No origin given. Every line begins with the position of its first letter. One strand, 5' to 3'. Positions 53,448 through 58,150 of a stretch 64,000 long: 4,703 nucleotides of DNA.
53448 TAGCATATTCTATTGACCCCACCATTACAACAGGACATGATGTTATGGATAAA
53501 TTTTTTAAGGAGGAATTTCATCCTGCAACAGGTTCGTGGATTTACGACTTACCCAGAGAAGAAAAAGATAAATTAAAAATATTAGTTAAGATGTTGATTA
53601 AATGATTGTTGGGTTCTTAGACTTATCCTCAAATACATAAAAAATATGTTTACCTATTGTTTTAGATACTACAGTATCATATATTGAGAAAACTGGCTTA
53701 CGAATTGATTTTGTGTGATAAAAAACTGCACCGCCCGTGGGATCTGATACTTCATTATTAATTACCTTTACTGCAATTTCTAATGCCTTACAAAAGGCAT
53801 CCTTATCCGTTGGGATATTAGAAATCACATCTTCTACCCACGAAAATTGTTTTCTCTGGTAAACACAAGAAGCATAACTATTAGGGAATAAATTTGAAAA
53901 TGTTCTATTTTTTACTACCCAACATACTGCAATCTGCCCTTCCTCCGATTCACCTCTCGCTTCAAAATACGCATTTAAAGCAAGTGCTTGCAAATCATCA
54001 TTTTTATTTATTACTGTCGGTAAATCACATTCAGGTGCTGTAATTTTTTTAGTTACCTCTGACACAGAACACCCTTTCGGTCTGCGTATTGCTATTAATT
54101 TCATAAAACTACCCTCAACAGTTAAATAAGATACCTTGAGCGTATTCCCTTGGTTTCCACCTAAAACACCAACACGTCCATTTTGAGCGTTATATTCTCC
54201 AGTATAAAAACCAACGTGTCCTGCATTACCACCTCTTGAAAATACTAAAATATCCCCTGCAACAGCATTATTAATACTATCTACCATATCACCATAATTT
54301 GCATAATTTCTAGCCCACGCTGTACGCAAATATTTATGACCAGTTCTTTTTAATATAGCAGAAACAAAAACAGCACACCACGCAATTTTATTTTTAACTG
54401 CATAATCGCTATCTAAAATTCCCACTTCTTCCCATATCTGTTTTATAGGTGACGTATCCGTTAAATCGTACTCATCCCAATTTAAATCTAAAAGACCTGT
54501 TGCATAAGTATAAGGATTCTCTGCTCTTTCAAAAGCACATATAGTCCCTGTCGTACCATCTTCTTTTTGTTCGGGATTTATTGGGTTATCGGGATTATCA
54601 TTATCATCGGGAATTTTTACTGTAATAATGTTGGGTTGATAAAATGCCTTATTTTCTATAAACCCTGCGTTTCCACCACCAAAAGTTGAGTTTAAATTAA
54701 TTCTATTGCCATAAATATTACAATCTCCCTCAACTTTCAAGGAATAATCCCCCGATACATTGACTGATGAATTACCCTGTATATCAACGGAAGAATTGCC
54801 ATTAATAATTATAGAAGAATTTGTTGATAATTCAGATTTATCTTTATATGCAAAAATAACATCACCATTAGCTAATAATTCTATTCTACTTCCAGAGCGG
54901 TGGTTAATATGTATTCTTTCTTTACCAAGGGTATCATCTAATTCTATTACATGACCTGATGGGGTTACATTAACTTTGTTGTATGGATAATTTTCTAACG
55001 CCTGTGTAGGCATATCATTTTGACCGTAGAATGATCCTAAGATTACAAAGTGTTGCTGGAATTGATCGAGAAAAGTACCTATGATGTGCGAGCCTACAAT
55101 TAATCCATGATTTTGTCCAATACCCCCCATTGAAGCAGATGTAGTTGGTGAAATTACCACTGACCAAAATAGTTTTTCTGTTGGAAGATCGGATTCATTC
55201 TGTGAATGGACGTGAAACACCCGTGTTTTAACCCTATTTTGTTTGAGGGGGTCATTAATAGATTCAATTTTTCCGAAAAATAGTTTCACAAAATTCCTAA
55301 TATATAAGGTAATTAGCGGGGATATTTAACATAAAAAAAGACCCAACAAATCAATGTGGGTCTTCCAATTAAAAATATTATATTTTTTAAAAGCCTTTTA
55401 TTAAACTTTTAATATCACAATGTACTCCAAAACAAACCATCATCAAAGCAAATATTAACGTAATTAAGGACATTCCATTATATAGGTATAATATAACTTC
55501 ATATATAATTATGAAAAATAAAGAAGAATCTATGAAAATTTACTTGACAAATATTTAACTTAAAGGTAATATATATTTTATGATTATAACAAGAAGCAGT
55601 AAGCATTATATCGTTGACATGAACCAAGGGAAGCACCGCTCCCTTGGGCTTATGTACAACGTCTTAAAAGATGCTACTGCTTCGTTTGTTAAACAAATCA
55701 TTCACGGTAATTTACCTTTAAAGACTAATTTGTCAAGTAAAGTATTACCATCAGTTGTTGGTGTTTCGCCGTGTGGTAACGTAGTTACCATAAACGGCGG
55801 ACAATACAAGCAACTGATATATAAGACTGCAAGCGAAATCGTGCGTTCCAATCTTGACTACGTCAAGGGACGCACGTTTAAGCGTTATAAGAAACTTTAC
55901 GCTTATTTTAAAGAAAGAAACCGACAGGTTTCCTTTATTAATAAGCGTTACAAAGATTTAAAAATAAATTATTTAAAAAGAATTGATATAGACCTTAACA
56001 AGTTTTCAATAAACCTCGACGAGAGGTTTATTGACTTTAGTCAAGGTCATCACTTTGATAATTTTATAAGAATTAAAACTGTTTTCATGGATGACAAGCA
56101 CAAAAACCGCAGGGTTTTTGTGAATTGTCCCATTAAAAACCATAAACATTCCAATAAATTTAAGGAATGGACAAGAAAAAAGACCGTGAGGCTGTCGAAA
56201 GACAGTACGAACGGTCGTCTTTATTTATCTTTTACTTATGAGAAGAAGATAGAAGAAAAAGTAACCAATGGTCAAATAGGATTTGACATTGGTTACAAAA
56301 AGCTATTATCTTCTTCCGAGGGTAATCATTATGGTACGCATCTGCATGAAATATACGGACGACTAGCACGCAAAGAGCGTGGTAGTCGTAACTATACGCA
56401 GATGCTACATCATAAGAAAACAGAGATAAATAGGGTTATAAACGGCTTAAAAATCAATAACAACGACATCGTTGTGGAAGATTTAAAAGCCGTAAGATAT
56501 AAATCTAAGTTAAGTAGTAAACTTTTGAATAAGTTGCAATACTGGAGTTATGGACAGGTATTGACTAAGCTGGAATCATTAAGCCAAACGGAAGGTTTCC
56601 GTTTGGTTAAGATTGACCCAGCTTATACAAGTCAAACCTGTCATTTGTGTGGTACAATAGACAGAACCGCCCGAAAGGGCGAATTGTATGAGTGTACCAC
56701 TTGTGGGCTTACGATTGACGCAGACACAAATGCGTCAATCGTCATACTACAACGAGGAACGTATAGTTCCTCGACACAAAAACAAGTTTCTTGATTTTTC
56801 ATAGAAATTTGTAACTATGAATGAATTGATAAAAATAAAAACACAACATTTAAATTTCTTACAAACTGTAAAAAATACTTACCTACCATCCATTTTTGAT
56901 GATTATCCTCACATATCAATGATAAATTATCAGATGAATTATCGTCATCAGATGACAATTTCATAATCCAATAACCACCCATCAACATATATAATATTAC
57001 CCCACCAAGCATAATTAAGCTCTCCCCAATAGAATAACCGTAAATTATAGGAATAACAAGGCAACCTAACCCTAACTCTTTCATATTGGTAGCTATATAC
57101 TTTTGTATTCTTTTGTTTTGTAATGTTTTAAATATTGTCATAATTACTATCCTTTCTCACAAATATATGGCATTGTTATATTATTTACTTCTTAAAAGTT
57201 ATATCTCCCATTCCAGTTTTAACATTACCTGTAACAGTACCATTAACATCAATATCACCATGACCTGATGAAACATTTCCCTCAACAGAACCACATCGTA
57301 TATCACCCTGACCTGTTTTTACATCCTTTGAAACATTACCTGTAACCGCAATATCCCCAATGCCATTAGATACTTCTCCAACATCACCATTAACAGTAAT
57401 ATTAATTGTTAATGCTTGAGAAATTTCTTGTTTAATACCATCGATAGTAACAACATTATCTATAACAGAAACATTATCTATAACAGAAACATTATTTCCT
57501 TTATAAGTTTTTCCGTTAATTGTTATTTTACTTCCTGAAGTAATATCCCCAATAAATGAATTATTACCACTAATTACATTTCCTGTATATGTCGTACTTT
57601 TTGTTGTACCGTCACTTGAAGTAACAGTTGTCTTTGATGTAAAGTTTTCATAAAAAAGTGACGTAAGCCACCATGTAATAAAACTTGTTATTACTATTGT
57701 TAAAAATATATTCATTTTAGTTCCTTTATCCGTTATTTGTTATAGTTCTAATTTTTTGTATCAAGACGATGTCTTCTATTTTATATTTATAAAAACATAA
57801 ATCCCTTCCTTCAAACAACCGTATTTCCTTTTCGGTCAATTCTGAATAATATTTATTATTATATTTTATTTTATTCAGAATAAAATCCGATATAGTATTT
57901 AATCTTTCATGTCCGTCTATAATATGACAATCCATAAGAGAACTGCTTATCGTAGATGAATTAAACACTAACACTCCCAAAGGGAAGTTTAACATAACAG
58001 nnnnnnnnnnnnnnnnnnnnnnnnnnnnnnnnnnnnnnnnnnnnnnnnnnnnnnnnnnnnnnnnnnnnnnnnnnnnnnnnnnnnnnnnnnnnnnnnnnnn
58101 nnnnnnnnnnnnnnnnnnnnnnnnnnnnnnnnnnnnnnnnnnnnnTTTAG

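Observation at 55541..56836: Solo TnpB with its own sigma70 promoter shares an identical 38-nt right end with IS copy 1, giving candidate omegaRNAs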

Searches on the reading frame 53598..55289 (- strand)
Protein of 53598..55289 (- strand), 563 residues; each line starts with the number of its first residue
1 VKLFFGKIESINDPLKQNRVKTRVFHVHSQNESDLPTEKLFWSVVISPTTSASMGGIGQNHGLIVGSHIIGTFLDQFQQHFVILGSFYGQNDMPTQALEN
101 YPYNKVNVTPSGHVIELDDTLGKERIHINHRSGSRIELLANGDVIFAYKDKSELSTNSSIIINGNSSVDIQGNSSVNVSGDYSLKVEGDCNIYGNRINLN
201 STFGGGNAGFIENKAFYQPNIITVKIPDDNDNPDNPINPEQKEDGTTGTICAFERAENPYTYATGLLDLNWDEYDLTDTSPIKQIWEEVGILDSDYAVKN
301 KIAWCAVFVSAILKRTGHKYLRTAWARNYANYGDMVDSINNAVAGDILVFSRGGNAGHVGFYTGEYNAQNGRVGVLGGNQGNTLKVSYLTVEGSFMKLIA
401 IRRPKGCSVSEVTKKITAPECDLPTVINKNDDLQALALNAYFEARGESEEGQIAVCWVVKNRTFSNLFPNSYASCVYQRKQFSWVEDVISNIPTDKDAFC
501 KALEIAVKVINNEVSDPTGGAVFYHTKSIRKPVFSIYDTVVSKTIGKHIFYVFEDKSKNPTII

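Call 53: search_protein_families(library=pfam, proteins=[window:53598-55289:-], max_evalue=0.01)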
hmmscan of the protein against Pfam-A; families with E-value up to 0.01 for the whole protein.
window:53598-55289:- (563 aa): 4 families
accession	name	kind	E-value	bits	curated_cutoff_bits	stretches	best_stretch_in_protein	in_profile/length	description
PF07486.17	Hydrolase_2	-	2.2e-21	76.8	27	1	446-551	1-100/100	Cell Wall Hydrolase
PF06714.17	Gp5_OB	-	2.9e-14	53.9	25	1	31-93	11-74/144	Gp5 N-terminal OB domain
PF05257.22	CHAP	-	1.6e-06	28.9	26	1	300-379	4-81/81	CHAP domain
PF00877.26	NLPC_P60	-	5.5e-05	23.5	23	1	305-365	16-74/105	NlpC/P60 family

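Call 54: find_encoding_contigs(protein=window:53598-55289:-, flank=4000, max_places=10)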
Protein window:53598-55289:- (563 aa): 6 contigs read that carry it; 4 places shown.
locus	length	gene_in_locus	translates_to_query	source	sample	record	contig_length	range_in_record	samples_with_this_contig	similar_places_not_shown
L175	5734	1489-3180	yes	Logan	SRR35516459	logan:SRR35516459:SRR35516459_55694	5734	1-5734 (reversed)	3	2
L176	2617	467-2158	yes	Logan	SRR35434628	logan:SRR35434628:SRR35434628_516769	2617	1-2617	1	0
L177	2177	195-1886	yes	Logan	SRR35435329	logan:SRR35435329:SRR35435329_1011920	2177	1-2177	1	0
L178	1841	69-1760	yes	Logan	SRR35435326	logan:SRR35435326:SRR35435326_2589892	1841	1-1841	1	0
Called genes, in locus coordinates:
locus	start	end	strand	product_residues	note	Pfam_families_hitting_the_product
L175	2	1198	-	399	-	?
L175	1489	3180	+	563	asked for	PF06714:Gp5_OB, PF05257:CHAP (weak), PF07486:Hydrolase_2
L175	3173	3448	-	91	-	-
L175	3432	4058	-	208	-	-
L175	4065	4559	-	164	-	-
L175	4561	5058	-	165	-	-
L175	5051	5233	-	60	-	-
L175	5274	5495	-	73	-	-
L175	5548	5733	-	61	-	?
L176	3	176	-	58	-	?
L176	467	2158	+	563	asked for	PF06714:Gp5_OB, PF05257:CHAP (weak), PF07486:Hydrolase_2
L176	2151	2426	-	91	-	-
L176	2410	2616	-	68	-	?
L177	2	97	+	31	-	?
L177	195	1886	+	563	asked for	PF06714:Gp5_OB, PF05257:CHAP (weak), PF07486:Hydrolase_2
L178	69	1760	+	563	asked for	PF06714:Gp5_OB, PF05257:CHAP (weak), PF07486:Hydrolase_2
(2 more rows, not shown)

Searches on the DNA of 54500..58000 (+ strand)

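Call 5: search_dna_similar(query=window:54500-58000:+, collection=phages, mode=near, max_rows=25)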
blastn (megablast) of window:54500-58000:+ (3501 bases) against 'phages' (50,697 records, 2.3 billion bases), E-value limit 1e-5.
No match.

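Call 44: search_rna_families(source=window, start=56300, end=56900, threshold=evalue, max_evalue=10, show_alignments=3)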
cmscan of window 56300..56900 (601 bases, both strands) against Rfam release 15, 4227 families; matches with E-value up to 10: 3.
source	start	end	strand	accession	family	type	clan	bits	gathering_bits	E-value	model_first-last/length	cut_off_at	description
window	56358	56518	+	RF03019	RT-16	Gene; sRNA;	-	18.9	50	2.8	1-158/158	no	RT-16 RNA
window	56350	56396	-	RF03975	mir-5881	Gene; miRNA;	-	15.1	87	2.7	1-67/67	no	mir-5881 microRNA precursor family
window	56769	56812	-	RF02124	JPX_1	Gene; lncRNA;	-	14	55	5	87-135/135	no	JPX transcript, XIST activator conserved region 1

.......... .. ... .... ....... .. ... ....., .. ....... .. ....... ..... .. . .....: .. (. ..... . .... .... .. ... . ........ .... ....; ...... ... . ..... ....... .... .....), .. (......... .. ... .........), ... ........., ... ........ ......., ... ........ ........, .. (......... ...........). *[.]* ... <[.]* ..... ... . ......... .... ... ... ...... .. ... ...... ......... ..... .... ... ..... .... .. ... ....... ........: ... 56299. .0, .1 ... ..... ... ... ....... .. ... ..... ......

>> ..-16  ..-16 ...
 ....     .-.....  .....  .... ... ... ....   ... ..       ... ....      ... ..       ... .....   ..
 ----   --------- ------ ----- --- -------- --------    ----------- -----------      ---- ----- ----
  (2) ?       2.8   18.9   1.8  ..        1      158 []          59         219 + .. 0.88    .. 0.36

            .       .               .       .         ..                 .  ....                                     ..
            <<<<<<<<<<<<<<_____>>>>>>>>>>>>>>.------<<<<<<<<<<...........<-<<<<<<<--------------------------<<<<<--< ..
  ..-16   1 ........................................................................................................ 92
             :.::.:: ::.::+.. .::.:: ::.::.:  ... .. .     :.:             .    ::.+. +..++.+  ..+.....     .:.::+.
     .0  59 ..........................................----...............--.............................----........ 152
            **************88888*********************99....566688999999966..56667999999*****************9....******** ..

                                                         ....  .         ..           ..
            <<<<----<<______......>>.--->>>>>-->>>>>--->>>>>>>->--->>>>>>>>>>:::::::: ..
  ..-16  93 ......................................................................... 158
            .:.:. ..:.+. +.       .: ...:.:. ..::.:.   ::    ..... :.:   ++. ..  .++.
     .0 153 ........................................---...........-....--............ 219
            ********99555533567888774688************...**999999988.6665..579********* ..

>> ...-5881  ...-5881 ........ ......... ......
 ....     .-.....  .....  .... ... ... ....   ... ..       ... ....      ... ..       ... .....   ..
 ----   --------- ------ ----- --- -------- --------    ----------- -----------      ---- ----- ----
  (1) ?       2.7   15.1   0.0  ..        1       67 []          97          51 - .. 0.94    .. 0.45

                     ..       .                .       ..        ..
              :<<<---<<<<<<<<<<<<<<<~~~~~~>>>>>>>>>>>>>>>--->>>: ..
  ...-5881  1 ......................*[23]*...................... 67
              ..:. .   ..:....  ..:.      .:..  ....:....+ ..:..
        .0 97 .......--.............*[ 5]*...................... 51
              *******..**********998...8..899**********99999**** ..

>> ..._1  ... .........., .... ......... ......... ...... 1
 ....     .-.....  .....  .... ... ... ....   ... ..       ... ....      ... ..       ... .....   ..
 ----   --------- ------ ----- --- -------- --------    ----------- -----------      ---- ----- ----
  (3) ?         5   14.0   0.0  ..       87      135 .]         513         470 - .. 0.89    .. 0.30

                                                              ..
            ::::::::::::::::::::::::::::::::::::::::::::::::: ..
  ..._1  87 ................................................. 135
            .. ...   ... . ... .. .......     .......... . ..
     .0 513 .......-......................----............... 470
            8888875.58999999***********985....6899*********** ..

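Call 57: build_rna_model(alignment_id=A6)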
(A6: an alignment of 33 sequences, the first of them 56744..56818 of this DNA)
Model R1 built from alignment A6 (33 sequences, 110 columns); structure: RNAalifold consensus.
model positions 78; base pairs 7; branch points 0; effective number of sequences 14.81; information 0.725 bits per position. Calibrated on 0.2 Mb of random sequence (short: E-values are rough).
structure used (alignment columns):
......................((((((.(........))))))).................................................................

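Call 58: search_with_rna_model(model_id=R1, source=window, filters=off, max_evalue=10, show_alignments=5)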
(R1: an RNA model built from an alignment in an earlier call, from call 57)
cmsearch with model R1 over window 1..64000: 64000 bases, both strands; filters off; matches with E-value up to 10: 15.
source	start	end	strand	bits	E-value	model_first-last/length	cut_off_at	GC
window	56746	56818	+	66.6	5.3e-10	1-78/78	no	0.32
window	12126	12174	-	33.1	0.0013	1-78/78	no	0.2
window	46418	46493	+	17.4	1.2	1-78/78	no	0.29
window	5652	5708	+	15.3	3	1-78/78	no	0.21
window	11981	12049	-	14.8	3.8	1-78/78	no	0.26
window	13913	13980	-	14.6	4.2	1-78/78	no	0.22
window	31542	31589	-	13.8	5.7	1-78/78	no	0.25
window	51199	51253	+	13.5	6.6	1-78/78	no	0.24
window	29992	30040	+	13.5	6.7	1-78/78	no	0.2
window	10463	10520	-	13.4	7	1-78/78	no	0.24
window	10305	10343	+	13.3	7.1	1-78/78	no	0.18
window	42436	42503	-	13.3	7.2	1-78/78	no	0.22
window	14465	14555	-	13.2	7.7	1-78/78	no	0.32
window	49696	49739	-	13.1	8.1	1-78/78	no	0.32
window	20368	20421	+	12.8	9.1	1-78/78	no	0.22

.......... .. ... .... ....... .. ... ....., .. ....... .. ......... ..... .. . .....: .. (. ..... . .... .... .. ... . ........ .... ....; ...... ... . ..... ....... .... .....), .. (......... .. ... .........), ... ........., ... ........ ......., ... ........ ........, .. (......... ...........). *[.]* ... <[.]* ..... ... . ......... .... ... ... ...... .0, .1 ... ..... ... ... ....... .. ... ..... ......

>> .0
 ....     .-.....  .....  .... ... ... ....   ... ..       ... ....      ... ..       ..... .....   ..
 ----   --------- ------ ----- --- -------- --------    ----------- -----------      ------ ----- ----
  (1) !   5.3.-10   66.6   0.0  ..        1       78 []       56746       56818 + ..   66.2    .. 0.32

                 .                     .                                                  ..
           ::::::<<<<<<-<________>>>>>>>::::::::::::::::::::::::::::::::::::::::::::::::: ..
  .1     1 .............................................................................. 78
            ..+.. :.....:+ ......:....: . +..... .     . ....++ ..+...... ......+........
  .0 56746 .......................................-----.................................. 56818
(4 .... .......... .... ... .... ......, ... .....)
